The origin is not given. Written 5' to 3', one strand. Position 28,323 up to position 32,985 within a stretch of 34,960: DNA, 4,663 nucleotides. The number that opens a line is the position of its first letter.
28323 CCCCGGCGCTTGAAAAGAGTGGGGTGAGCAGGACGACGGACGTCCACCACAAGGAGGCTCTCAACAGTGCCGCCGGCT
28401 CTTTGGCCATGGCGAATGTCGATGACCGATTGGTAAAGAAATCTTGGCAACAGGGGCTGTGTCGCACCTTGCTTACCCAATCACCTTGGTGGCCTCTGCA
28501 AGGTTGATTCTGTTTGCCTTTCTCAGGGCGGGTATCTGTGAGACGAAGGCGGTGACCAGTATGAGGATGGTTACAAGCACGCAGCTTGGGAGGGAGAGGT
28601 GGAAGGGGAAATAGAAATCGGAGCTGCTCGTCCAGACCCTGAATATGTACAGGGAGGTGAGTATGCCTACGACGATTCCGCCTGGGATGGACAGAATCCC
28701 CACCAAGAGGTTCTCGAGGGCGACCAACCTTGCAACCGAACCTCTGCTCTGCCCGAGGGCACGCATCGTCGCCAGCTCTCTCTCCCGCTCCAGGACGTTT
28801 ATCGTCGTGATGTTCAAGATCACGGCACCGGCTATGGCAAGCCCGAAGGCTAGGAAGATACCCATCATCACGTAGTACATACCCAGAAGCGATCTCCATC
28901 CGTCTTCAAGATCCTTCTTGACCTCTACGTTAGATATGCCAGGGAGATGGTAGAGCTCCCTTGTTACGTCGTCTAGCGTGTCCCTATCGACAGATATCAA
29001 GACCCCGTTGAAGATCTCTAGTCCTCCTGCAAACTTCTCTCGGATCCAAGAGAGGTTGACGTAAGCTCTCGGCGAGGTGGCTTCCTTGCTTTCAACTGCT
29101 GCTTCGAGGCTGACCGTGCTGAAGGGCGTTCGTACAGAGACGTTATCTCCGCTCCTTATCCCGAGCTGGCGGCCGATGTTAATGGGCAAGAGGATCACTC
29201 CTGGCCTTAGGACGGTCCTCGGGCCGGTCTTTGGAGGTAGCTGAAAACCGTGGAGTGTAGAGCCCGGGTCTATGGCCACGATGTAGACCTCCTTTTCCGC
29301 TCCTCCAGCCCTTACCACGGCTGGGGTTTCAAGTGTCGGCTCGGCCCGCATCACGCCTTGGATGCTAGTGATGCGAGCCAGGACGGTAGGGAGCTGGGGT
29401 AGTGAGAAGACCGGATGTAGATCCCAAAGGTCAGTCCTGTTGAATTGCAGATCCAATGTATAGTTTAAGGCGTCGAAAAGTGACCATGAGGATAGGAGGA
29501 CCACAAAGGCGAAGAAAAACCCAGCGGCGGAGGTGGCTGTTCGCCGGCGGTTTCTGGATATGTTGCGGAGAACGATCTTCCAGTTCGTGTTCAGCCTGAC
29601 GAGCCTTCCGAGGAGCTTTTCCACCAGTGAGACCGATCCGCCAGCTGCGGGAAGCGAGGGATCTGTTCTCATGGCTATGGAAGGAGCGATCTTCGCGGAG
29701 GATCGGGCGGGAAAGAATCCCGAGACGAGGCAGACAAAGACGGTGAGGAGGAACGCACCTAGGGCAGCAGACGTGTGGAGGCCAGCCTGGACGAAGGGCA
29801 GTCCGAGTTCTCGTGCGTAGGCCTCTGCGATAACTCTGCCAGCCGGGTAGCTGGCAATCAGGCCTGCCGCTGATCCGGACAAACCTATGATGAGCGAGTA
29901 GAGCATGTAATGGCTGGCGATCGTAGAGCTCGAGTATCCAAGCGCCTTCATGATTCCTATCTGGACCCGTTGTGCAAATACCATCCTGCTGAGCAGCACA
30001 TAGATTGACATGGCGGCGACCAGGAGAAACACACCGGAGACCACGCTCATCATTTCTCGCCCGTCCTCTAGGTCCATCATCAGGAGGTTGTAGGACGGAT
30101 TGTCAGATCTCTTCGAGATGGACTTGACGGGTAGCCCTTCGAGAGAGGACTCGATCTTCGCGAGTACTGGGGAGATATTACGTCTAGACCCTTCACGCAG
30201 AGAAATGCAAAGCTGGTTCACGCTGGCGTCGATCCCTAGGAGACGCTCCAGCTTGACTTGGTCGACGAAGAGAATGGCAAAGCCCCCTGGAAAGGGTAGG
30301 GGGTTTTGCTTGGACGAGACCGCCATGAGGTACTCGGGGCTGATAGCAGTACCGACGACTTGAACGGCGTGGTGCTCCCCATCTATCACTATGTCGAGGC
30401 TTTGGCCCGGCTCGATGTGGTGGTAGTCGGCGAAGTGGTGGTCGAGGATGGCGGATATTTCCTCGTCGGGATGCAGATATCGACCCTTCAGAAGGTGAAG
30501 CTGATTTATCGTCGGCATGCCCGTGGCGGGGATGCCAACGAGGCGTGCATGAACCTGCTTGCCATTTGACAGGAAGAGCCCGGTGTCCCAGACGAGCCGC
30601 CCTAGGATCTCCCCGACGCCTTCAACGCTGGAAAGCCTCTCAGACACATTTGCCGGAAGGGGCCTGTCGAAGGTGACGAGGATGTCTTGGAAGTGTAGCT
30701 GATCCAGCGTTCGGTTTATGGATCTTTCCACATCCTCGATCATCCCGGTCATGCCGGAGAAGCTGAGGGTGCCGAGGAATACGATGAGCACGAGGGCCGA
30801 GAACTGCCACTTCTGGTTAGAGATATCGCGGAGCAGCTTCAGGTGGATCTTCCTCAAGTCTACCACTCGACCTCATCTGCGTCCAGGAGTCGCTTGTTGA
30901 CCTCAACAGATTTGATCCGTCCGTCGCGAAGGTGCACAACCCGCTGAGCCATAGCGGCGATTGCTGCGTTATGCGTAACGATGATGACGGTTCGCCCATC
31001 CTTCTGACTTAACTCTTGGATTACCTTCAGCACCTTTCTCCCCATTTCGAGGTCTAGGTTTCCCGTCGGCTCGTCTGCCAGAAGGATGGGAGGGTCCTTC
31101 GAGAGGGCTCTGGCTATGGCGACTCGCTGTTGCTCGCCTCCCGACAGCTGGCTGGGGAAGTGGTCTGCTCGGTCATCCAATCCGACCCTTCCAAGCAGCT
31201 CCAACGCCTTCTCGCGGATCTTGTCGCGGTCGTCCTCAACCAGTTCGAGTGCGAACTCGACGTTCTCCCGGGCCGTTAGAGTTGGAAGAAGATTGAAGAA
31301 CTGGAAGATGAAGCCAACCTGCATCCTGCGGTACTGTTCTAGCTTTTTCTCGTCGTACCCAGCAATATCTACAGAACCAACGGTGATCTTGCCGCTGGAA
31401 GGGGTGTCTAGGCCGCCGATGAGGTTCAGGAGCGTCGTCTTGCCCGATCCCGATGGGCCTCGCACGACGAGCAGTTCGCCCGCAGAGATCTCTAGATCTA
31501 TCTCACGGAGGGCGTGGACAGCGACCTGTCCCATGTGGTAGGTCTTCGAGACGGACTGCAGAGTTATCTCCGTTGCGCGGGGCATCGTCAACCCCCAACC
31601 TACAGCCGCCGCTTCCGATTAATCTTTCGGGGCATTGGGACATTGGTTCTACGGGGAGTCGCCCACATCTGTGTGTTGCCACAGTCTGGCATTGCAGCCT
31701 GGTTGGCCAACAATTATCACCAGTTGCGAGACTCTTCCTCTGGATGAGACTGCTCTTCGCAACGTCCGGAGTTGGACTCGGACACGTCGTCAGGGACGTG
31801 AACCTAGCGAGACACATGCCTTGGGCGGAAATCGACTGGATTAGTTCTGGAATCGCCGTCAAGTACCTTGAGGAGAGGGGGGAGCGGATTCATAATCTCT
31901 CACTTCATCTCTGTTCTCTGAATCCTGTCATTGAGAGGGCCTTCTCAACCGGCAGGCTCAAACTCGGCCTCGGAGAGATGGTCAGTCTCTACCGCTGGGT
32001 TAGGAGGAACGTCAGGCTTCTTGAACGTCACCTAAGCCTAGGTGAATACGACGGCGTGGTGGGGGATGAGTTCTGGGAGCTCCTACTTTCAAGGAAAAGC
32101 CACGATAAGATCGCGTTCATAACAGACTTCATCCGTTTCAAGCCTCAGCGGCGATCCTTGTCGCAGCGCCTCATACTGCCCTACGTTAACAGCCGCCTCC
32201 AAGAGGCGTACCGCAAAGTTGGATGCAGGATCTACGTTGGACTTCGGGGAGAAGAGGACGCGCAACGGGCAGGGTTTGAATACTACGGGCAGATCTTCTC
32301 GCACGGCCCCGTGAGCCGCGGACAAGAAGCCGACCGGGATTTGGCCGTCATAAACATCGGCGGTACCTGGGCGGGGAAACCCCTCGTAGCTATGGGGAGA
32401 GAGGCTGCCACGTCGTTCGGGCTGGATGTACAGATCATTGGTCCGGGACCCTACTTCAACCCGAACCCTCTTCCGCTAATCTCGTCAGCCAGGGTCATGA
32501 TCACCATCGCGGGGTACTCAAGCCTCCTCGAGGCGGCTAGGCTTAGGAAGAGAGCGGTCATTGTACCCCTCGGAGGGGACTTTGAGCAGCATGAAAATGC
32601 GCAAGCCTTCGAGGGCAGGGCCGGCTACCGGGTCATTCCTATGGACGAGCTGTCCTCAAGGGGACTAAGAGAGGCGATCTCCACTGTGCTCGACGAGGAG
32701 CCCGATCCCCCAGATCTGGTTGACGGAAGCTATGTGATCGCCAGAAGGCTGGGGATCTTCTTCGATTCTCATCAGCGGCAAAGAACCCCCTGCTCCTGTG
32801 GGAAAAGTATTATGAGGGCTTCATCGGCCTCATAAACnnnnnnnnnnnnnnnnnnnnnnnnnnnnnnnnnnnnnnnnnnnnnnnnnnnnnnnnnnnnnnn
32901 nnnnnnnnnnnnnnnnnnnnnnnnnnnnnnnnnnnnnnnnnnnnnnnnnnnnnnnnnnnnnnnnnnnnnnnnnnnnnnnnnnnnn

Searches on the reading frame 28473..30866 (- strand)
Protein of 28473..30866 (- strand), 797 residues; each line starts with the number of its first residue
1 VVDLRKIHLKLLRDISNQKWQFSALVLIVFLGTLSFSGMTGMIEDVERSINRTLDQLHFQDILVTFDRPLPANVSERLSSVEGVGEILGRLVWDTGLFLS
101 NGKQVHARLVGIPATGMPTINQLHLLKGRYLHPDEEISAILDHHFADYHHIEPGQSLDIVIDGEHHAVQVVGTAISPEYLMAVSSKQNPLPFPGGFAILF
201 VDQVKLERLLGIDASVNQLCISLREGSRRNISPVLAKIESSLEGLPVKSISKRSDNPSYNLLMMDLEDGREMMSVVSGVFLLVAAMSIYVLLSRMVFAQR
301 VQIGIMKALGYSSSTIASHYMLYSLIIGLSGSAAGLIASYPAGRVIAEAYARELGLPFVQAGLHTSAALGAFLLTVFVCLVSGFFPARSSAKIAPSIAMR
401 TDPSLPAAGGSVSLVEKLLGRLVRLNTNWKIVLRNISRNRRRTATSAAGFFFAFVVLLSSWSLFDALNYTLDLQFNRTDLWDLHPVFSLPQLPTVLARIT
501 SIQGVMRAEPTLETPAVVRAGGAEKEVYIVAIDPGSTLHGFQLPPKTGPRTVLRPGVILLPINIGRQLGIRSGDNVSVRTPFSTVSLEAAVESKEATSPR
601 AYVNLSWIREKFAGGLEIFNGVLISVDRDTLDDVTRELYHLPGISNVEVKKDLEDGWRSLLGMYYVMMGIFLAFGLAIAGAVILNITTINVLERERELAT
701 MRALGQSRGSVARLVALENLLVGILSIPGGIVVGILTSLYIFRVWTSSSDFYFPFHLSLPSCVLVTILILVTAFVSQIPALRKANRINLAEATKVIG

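Call 7: search_protein_families(library=pfam, proteins=[window:28473-30866:-], max_evalue=0.01)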
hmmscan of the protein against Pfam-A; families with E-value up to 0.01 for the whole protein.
window:28473-30866:- (797 aa): 2 families
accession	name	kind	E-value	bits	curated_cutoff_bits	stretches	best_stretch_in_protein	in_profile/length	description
PF02687.27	FtsX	-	2.9e-33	114.9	25.5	2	670-788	2-119/120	FtsX-like permease C-terminal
PF12704.14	MacB_PCD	-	4e-08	34.2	27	1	26-178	5-158/207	MacB-like periplasmic core domain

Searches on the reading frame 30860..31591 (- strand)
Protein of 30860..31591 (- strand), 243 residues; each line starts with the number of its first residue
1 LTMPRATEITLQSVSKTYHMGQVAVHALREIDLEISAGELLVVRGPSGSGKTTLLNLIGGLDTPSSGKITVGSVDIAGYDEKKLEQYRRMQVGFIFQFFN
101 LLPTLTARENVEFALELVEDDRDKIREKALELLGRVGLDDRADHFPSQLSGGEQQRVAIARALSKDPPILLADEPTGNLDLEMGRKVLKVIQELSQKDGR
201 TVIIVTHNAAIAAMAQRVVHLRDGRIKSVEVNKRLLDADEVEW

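Call 7: search_protein_families(library=pfam, proteins=[window:30860-31591:-], max_evalue=0.01)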
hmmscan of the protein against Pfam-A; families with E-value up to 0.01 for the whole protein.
window:30860-31591:- (243 aa): 10 families
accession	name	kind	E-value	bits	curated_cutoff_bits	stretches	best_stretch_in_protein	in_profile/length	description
PF00005.33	ABC_tran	-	1.2e-35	123.6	25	1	28-176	1-136/137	ABC transporter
PF13304.12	AAA_21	-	2e-08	35.1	27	1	132-211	221-302/304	AAA domain, putative AbiEii toxin, Type IV TA system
PF02463.25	SMC_N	-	1.8e-06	28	40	1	146-222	134-212/220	RecF/RecN/SMC N terminal domain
PF13191.12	AAA_16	-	0.00064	20.7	32.6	1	36-169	22-104/167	AAA ATPase domain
PF13476.12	AAA_23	-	0.0015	19.6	27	1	30-144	14-123/201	AAA domain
PF00300.27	His_Phos_1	-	0.0016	18.6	21.7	1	177-231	116-171/194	Histidine phosphatase superfamily (branch 1)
PF13604.12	AAA_30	-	0.0018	18.5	27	0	39-58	19-38/191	AAA domain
PF25199.1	nSTAND_NTPase5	-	0.0064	16.8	34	0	37-55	40-58/145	Novel STAND NTPase 5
PF13175.12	AAA_15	-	0.0072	16.4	32.1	0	165-212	327-374/374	AAA ATPase domain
PF01637.24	ATPase_2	-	0.0073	16.6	33.2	0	34-138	16-87/225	ATPase domain predominantly from Archaea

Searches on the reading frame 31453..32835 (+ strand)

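Call 7: search_protein_families(library=pfam, proteins=[window:31453-32835:+], max_evalue=0.01)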
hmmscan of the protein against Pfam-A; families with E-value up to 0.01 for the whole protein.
window:31453-32835:+ (460 aa): 3 families
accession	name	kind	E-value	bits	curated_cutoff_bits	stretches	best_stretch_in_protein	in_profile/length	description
PF04101.22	Glyco_tran_28_C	-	8.8e-10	39.3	22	1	335-417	61-145/166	Glycosyltransferase family 28 C-terminal domain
PF13528.12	Glyco_trans_1_3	-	1.7e-06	27.8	25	1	344-405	253-314/322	Glycosyl transferase family 1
PF00201.24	UDPGT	-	0.0073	15.6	19.5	0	346-416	341-409/499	UDP-glucoronosyl and UDP-glucosyl transferase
